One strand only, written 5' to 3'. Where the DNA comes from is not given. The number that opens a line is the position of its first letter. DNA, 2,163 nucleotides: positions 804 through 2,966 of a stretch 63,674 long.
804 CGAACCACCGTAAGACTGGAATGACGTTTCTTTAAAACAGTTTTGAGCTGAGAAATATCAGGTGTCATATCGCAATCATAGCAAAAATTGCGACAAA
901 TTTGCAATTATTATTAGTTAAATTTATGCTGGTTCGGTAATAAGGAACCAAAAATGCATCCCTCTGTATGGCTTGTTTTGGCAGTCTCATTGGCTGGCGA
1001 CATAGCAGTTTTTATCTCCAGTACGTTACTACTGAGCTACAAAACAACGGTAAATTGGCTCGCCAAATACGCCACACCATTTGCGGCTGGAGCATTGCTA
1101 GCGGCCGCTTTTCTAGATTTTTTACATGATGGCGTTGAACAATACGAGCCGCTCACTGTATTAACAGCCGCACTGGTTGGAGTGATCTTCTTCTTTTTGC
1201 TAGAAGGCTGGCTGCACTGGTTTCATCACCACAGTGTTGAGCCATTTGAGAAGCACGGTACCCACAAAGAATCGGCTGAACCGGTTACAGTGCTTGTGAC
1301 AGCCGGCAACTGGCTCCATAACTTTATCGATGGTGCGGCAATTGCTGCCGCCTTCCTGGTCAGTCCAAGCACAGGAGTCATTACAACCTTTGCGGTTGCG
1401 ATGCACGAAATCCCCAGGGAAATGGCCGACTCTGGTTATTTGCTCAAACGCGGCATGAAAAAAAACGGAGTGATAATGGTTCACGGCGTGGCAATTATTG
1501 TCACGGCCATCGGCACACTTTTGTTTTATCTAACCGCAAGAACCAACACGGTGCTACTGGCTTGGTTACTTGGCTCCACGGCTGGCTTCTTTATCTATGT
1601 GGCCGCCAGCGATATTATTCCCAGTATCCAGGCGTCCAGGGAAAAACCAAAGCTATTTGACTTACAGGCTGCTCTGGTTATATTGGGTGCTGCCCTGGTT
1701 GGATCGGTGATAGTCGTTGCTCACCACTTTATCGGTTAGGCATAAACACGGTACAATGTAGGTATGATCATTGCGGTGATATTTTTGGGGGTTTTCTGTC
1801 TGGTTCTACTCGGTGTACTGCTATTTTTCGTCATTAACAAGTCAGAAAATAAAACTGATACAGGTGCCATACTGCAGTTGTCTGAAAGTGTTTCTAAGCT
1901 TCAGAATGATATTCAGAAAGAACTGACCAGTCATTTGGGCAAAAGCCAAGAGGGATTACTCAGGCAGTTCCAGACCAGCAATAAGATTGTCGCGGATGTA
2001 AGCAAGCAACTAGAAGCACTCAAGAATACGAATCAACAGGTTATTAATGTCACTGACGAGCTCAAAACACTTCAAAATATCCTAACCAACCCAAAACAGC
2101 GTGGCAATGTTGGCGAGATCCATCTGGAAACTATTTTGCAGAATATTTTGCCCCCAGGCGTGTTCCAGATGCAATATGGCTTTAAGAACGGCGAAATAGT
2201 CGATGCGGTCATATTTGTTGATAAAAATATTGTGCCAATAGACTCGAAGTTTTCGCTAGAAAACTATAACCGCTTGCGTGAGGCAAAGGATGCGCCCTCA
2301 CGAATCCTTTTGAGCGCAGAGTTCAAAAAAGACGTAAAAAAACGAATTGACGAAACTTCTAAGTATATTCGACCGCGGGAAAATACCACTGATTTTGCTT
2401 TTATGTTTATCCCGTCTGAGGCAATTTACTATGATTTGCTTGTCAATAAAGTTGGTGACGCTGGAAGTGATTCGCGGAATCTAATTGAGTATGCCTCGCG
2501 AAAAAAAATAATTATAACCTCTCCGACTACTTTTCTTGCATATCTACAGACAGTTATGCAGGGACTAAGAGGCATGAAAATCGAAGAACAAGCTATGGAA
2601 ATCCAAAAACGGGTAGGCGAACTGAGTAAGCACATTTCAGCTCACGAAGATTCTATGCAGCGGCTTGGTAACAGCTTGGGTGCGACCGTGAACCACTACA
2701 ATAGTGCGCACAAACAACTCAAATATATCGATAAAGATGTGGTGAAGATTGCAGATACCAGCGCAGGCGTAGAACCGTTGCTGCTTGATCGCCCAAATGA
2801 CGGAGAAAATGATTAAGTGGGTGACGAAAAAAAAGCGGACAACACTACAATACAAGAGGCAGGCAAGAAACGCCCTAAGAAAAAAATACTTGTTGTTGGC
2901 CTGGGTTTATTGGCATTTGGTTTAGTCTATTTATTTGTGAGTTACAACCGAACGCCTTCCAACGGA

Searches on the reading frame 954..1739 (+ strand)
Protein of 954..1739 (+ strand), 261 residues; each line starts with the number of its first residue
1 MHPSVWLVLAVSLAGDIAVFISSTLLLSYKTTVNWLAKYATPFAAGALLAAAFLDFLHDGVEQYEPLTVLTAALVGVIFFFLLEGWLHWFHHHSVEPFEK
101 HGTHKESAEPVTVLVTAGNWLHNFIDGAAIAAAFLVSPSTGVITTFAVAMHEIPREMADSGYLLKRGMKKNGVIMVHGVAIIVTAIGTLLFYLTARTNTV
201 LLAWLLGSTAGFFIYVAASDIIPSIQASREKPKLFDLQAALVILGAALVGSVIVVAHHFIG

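Call 55: find_encoding_contigs(protein=window:954-1739:+, flank=10000, max_places=3)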
Protein window:954-1739:+ (261 aa): 1 contig read that carries it; 1 place shown.
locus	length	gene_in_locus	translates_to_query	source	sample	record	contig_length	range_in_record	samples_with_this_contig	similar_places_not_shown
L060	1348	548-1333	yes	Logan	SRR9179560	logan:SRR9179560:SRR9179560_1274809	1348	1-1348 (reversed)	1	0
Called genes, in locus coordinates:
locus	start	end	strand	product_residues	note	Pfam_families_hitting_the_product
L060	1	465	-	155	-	?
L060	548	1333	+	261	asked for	PF02535:Zip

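Call 86: search_protein_families(library=pfam, proteins=[window:954-1739:+], max_evalue=0.00001)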
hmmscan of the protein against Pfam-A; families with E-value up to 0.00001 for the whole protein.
window:954-1739:+ (261 aa): 1 family
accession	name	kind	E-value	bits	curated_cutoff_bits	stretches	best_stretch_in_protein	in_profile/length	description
PF02535.28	Zip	-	9.4e-30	104.4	35.1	2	99-250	165-320/323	ZIP Zinc transporter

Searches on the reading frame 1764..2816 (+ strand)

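Call 86: search_protein_families(library=pfam, proteins=[window:1764-2816:+], max_evalue=0.00001)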
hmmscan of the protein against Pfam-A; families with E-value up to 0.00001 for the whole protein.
window:1764-2816:+ (350 aa): 1 family
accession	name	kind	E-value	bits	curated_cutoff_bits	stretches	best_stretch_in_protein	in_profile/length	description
PF02646.22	RmuC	-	3.9e-57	194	26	1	49-329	5-277/291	RmuC family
